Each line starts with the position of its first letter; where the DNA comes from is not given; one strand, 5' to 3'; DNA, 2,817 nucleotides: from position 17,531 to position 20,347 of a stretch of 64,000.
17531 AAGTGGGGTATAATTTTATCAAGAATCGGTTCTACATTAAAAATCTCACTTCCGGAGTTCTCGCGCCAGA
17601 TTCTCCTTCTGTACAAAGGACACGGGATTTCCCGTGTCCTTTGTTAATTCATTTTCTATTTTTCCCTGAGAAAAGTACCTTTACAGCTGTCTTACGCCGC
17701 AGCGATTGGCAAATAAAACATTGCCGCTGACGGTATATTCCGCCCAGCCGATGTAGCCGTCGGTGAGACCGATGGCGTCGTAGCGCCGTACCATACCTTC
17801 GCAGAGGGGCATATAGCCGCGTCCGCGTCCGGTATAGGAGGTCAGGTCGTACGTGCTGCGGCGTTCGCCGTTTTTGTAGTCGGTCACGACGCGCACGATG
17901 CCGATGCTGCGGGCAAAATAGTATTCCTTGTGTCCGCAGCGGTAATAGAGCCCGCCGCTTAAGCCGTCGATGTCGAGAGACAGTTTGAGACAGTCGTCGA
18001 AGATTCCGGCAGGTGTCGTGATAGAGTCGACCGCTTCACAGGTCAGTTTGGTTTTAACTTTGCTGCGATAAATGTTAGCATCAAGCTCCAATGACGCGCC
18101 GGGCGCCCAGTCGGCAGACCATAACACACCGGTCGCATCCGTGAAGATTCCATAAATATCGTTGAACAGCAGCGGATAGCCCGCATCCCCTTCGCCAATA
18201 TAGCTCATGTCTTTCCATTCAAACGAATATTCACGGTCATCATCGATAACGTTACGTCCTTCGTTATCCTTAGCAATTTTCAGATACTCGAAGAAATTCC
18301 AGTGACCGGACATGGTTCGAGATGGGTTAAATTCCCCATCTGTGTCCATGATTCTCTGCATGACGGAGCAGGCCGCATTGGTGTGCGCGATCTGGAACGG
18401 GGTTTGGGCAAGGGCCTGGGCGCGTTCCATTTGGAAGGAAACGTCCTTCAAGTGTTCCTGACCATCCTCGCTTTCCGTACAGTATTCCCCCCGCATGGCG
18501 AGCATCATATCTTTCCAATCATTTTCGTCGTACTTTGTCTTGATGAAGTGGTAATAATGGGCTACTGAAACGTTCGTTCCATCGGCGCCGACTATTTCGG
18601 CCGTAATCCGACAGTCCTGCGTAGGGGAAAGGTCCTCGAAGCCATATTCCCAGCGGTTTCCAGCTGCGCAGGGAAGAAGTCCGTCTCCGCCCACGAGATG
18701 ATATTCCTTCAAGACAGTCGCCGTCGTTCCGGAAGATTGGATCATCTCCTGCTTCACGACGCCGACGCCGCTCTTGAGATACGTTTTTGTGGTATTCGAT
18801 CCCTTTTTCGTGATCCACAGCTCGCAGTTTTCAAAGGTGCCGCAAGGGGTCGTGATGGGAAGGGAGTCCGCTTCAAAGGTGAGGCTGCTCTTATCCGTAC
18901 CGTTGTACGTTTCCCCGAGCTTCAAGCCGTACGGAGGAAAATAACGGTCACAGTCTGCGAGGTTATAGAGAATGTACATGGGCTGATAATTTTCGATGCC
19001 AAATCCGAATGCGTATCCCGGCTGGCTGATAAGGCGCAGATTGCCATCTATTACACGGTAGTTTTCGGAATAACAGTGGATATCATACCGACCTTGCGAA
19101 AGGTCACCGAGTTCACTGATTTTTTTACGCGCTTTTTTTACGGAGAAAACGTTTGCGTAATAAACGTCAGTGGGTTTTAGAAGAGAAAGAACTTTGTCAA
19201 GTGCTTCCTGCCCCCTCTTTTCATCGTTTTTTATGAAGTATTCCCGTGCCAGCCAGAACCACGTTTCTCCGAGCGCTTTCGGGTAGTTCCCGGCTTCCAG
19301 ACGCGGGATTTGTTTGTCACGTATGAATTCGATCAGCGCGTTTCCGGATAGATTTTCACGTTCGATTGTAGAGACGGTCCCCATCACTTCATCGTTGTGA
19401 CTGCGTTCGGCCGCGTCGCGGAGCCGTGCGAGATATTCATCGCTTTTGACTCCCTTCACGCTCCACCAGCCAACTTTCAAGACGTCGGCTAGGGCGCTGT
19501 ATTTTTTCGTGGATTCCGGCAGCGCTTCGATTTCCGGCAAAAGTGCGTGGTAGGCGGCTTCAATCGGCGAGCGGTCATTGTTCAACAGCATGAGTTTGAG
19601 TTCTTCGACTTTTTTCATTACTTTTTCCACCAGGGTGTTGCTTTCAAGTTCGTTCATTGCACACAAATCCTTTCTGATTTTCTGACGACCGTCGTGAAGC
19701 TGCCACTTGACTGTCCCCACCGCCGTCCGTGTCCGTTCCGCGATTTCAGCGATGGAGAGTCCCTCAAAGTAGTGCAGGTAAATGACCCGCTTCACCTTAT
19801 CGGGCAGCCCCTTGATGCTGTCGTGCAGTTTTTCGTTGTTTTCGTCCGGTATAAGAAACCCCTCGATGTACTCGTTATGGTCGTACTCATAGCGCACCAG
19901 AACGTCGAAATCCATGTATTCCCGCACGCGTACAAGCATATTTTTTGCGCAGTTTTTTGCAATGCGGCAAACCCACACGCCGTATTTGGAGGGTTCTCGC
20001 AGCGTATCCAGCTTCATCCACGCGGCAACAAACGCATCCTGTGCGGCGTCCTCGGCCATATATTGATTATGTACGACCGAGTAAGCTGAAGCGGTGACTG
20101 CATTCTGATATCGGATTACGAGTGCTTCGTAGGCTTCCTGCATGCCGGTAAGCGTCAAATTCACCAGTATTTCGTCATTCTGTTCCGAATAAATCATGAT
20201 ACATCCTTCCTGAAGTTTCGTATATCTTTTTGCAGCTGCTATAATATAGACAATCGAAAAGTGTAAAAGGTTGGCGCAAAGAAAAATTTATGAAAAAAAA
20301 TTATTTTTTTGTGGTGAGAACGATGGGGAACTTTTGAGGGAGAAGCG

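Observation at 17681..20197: ECF sigma factor with a soluble C-terminal extension of about 650 aa and no separate anti-sigma gene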

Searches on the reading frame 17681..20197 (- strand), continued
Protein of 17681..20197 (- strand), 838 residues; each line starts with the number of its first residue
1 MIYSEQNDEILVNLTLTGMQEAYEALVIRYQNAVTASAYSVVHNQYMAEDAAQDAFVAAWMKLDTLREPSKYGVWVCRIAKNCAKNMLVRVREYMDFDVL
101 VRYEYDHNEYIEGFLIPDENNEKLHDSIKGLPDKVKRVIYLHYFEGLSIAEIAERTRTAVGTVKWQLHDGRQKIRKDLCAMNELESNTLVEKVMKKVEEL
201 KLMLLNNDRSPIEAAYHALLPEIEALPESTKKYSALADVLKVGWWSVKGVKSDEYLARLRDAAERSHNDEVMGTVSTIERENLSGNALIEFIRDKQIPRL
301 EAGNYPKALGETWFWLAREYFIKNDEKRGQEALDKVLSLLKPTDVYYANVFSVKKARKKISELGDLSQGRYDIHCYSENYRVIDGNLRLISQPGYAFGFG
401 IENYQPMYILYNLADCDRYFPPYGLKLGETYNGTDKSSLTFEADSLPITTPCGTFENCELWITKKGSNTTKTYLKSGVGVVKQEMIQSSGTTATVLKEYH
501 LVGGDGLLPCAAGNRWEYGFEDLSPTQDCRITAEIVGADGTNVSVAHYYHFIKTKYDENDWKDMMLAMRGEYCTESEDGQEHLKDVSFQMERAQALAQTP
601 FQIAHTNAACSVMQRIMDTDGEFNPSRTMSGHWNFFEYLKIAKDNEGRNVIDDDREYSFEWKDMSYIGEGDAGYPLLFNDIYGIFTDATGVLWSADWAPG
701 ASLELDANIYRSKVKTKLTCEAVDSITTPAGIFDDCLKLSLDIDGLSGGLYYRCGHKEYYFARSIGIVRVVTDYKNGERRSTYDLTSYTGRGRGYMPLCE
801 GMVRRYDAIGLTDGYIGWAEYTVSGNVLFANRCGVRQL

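Call 73: search_protein_families(library=pfam, proteins=[L079:1822-3495:+, L018:1625-3136:+, L031:9359-9913:+, L033:5122-5787:+], max_evalue=0.01)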
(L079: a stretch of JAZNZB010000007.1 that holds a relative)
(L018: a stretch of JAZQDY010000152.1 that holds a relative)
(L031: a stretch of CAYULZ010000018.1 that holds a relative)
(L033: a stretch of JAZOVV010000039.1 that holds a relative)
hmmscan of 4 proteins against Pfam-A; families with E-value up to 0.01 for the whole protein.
L079:1822-3495:+ (557 aa): 10 families
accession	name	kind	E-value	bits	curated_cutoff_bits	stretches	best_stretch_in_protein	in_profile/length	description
PF08281.18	Sigma70_r4_2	-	3.9e-11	42.9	25.7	1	113-163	3-53/54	Sigma-70, region 4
PF04545.22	Sigma70_r4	-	3.9e-09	36.3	24.1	1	119-166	3-50/50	Sigma-70, region 4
PF04542.20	Sigma70_r2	-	3.2e-07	30.5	24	1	20-84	4-70/71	Sigma-70 region 2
PF01047.28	MarR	-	9.7e-06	25.8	24.6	1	209-252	9-52/59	MarR family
PF12840.13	HTH_20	-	0.00043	20.6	27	0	137-158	19-40/51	Helix-turn-helix domain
PF01022.26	HTH_5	-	0.00052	20.3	22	0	135-158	14-37/47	Bacterial regulatory protein, arsR family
PF01978.25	TrmB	-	0.0012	19.1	25.6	0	212-253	17-58/68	Sugar-specific transcriptional regulator TrmB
PF13412.12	HTH_24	-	0.0016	18.4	21.9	0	136-158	17-39/48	Winged helix-turn-helix DNA-binding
PF05491.19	RuvB_C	-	0.0042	17.4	24.7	0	209-258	12-65/72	RuvB C-terminal winged helix domain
PF12802.13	MarR_2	-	0.0078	16.8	27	0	209-252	11-55/61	MarR family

L018:1625-3136:+ (503 aa): 1 family
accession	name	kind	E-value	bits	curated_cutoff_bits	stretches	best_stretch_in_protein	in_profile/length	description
PF00488.27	MutS_V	-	6.5e-17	62.5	30.2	1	329-467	2-141/188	MutS domain V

L031:9359-9913:+ (184 aa): 2 families
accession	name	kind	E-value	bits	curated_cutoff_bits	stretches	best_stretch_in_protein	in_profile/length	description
PF04542.20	Sigma70_r2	-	2.3e-11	43.7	24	1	25-82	5-65/71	Sigma-70 region 2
PF08281.18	Sigma70_r4_2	-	1.3e-06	28.4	25.7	1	126-171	7-52/54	Sigma-70, region 4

L033:5122-5787:+ (221 aa): 0 families

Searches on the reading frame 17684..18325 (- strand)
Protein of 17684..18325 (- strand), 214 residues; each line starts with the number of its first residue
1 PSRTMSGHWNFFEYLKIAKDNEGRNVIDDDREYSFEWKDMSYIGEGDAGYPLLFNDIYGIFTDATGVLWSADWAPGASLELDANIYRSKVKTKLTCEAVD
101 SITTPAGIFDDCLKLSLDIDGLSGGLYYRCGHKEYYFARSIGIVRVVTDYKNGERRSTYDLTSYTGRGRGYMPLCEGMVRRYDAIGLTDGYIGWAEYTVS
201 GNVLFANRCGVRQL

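Call 72: search_protein_families(library=pfam, proteins=[window:17684-18325:-], max_evalue=10)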
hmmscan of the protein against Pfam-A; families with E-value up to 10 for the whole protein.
window:17684-18325:- (214 aa): 2 families
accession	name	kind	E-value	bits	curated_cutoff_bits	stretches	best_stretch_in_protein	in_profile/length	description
PF21347.3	DUF3108_like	-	2.9e-05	24.5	27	1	97-160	137-198/199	DUF3108-like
PF11306.15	DUF3108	-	0.091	13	26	1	59-140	115-187/209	Protein of unknown function (DUF3108)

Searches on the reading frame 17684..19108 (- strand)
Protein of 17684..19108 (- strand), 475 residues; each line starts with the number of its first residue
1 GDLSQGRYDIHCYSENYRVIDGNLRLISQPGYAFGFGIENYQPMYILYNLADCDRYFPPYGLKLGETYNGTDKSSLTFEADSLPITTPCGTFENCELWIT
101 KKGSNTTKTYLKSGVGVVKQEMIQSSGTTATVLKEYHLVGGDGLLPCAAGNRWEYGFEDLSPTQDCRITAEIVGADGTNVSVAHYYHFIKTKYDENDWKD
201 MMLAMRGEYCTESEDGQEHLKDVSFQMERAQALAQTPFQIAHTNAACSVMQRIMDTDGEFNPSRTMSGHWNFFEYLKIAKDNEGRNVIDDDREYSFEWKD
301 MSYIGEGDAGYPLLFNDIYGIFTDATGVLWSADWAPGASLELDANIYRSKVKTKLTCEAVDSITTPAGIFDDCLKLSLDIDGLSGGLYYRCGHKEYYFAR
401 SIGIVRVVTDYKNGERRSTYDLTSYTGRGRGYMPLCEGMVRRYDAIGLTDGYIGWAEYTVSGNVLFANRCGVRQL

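Call 37: predict_structure(alignment_id=A2)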
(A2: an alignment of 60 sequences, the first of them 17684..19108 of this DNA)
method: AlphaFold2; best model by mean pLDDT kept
length: 475 residues; sequences in the alignment: 60
mean_pLDDT: 94.8   pTM: 0.88
mean pLDDT of the five models: 94.8, 94.0, 93.9, 93.4, 93.4
residues with pLDDT >= 90: 428; 70-90: 39; 50-70: 7; < 50: 1
segments of 3 or more residues with pLDDT < 50: none
pLDDT, mean of each block of 10 residues (from residue 1): 77 96 95 76 92 93 96 96 98 98 94 98 91 98 96 95 93 97 95 95 94 92 98 98 98 98 97 97 93 93 78 97 97 97 93 98 98 98 95 98 98 94 98 97 97 98 98 96
secondary structure, 60 per line:
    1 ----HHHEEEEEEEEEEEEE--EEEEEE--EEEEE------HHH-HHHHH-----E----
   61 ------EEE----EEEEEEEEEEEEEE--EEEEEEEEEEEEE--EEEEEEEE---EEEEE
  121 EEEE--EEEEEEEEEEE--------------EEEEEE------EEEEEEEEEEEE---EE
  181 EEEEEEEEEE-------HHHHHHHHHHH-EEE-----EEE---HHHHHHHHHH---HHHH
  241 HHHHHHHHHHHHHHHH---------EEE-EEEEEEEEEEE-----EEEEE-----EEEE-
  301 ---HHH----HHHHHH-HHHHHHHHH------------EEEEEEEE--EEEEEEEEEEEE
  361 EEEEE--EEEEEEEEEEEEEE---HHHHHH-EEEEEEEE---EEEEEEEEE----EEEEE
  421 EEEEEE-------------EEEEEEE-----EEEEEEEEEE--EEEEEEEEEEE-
elements in order: E8-20 E23-28 E31-35 H46-50 E67-69 E74-87 E90-102 E105-112 E116-124 E127-137 E152-157 E164-175 E179-190 H198-208 E210-212 E218-220 H224-233 H237-256 E266-268 E270-280 E286-290 E296-299 H311-316 H318-326 E339-346 E349-365 E368-381 H385-390 E392-399 E403-411 E416-426 E440-446 E452-461 E464-474

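Call 52: fold_search(model_id=the predicted structure, library=pdb)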
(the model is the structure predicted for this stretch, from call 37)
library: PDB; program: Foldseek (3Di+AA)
matches with E <= 10: 1244; with E <= 0.001: 2
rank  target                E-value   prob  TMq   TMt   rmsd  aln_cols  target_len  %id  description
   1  4o3y                  4.0e-05  0.33  0.10  0.09  21.7       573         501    6  Crystal structure of the vaccine antigen Transferrin Binding Protein B (TbpB) mutant Arg-179-Glu from Actinobacillus ple (released 2015-01-14)
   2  3hol                  9.5e-04  0.21  0.10  0.10  21.2       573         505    8  The Structure of Intact Ap-TbpB (N and C lobes) (released 2009-10-06)
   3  3ve1_A                1.0e-03  0.33  0.14  0.13  19.6       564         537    7  The 2.9 angstrom crystal structure of Transferrin binding protein B (TbpB) from serogroup B M982 Neisseria meningitidi (released 2012-02-22)
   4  9c1h_2                1.3e-03  0.13  0.09  0.06  25.7       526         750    7  Rhesus rotavirus (upright structure at 2.88 Angstrom resolution) (released 2025-04-30)
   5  9c1i_2                1.5e-03  0.12  0.09  0.10  25.7       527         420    8  Rhesus rotavirus (VP5*/VP8* structure at 3.52 Angstrom resolution) (released 2025-04-30)
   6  3ve1_C                3.6e-03  0.15  0.13  0.12  20.9       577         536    7  The 2.9 angstrom crystal structure of Transferrin binding protein B (TbpB) from serogroup B M982 Neisseria meningitidi (released 2012-02-22)
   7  1uyn                  4.4e-03  0.10  0.08  0.12  26.5       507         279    8  Translocator domain of autotransporter NalP from Neisseria meningitidis (released 2004-03-18)
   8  2qtk_A                8.4e-03  0.08  0.09  0.10  25.4       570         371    7  Crystal Structure of the outer membrane protein opdK from Pseudomonas aeruginosa (released 2008-06-24)
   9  5dl8_A                9.3e-03  0.08  0.09  0.11  25.8       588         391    7  Crystal structure of Acinetobacter baumannii OccAB4 (released 2016-02-03)
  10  4mee                  9.8e-03  0.12  0.10  0.14  28.0       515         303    6  Crystal structure of the transport unit of the autotransporter AIDA-I from Escherichia coli (released 2014-06-04)
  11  8cp6_B                1.4e-02  0.09  0.10  0.06  24.7       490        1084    6  Type six secretion system exported effector 5 (Tse5) (released 2023-12-06)
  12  8bp8_B                1.4e-02  0.08  0.09  0.06  26.2       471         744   10  SPA of Trypsin untreated Rotavirus TLP spike (released 2023-04-05)
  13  7kdp_A                1.5e-02  0.06  0.09  0.07  26.8       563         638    8  HCMV prefusion gB in complex with fusion inhibitor WAY-174865 (released 2021-03-17)
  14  5c6t_A                1.6e-02  0.04  0.08  0.07  41.5       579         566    9  Crystal structure of HCMV glycoprotein B in complex with 1G2 Fab (released 2015-09-23)
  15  2y2x_B                1.7e-02  0.07  0.09  0.10  26.2       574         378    8  Crystal Structure of Pseudomonas Aeruginosa OpdK with Vanillate (released 2011-12-28)
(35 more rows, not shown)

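Call 54: search_protein_representatives(protein=window:17684-19108:-)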
Query: 475 residues. Proteins with E-value up to 0.001 (for the whole library): 271; up to 1e-10: 194; up to 1e-30: 111. The best 150 are listed.
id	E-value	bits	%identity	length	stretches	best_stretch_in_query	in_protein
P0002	6.6e-206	701.2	65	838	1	3-475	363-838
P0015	2.5e-161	554.2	43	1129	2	15-475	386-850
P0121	6.4e-133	460.5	39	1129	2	15-460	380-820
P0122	1.9e-124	432.5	40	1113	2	47-458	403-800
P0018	2.0e-119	416.0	48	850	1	12-475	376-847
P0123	2.8e-119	415.5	48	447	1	46-474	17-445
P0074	7.8e-118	410.7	45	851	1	9-475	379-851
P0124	1.2e-113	396.9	45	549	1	4-429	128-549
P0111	2.9e-113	395.7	42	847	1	5-475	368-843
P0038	1.6e-110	386.7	45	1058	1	8-474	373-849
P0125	4.1e-109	382.0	45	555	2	227-463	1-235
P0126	3.5e-106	372.3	44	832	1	4-473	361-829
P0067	2.0e-104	366.5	43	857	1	10-474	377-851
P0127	4.7e-104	365.3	42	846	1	5-474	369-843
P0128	1.0e-102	360.9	42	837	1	8-475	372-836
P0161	1.6e-75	271.2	38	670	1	11-461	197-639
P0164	1.1e-73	265.2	35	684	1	8-472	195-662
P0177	5.5e-65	236.4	37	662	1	10-461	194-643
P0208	2.1e-44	168.5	31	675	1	20-461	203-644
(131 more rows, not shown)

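Call 56: find_encoding_contigs(protein=P0164, flank=6000, max_places=4)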
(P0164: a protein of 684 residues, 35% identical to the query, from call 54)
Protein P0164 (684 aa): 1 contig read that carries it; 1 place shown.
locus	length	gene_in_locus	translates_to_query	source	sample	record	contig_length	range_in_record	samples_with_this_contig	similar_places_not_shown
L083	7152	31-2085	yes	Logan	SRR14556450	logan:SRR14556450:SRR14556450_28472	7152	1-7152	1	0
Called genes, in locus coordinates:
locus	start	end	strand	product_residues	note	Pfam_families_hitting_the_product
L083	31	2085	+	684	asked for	PF21347:DUF3108_like (weak)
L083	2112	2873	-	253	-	PF07883:Cupin_2 (weak), PF00165:HTH_AraC (weak), PF12833:HTH_18, PF00165:HTH_AraC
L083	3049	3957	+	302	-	PF00480:ROK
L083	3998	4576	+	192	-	PF13580:SIS_2, PF01380:SIS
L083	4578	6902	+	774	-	PF01915:Glyco_hydro_3_C, PF14310:Fn3-like, PF00933:Glyco_hydro_3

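Call 57: find_encoding_contigs(protein=P0161, flank=6000, max_places=4)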
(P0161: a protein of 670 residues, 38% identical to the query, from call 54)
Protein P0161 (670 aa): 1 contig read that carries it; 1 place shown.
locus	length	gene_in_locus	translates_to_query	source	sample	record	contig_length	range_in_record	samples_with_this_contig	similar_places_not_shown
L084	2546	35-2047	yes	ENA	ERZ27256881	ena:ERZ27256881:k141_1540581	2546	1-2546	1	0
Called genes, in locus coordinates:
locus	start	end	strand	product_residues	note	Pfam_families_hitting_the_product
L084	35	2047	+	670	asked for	PF21347:DUF3108_like (faint)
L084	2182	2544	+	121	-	?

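Call 60: find_encoding_contigs(protein=P0177, flank=6000, max_places=4)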
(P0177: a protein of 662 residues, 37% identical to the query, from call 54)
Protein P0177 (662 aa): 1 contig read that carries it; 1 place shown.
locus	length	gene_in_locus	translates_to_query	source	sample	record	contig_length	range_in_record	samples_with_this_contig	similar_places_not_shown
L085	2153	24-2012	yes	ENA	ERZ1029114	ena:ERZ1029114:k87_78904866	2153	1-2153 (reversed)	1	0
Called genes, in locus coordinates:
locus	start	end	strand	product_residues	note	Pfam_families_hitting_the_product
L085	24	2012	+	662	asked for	PF21347:DUF3108_like (faint)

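Call 61: find_encoding_contigs(protein=P0208, flank=6000, max_places=4)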
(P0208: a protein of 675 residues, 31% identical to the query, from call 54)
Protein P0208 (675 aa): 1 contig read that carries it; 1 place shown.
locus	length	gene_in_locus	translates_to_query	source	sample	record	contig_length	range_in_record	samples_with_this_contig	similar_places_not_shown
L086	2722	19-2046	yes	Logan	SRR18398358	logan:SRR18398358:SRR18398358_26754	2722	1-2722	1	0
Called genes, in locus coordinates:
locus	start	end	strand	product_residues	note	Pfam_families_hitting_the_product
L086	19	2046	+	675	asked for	PF21347:DUF3108_like (faint)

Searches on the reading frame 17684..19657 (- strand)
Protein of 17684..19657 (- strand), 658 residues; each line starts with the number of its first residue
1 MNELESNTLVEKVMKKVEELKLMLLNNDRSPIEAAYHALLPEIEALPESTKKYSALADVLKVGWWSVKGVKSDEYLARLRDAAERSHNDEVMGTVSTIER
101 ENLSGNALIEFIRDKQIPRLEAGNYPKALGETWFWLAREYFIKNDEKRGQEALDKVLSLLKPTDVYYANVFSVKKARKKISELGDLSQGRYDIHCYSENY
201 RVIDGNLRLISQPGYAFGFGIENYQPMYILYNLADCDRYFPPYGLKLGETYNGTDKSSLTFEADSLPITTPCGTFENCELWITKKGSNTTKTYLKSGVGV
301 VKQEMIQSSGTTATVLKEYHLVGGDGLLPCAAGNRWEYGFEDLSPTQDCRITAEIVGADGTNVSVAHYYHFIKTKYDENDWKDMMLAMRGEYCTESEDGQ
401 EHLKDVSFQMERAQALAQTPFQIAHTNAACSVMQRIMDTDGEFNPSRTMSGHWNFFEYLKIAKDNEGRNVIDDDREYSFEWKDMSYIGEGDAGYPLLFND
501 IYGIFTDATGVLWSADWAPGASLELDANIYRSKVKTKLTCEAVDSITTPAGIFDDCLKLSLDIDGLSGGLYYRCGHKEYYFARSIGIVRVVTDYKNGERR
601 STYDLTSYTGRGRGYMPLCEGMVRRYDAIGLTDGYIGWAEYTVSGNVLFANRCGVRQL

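Call 49: search_solved_structures(query=window:17684-19645:-, max_evalue=1)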
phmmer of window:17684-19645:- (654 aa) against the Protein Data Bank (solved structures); distinct sequences matched with E-value up to 1: 0.

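Call 96: search_dna_similar(query=window:17684-19657:-, collection=plasmids, mode=protein, max_evalue=0.001, max_rows=10)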
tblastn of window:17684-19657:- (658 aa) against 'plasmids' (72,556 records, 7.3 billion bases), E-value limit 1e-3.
No match.

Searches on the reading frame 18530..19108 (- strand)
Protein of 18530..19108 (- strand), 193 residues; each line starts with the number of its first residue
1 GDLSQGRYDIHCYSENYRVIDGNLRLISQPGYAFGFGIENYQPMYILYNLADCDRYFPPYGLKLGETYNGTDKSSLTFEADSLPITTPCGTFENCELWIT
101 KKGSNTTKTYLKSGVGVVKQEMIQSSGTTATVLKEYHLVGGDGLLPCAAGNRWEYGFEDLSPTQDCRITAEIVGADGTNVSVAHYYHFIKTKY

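Call 72: search_protein_families(library=pfam, proteins=[window:18530-19108:-], max_evalue=10)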
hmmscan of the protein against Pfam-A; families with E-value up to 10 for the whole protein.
window:18530-19108:- (193 aa): 1 family
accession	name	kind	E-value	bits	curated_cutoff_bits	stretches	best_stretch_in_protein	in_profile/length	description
PF21347.3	DUF3108_like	-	0.024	15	27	1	85-127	142-191/199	DUF3108-like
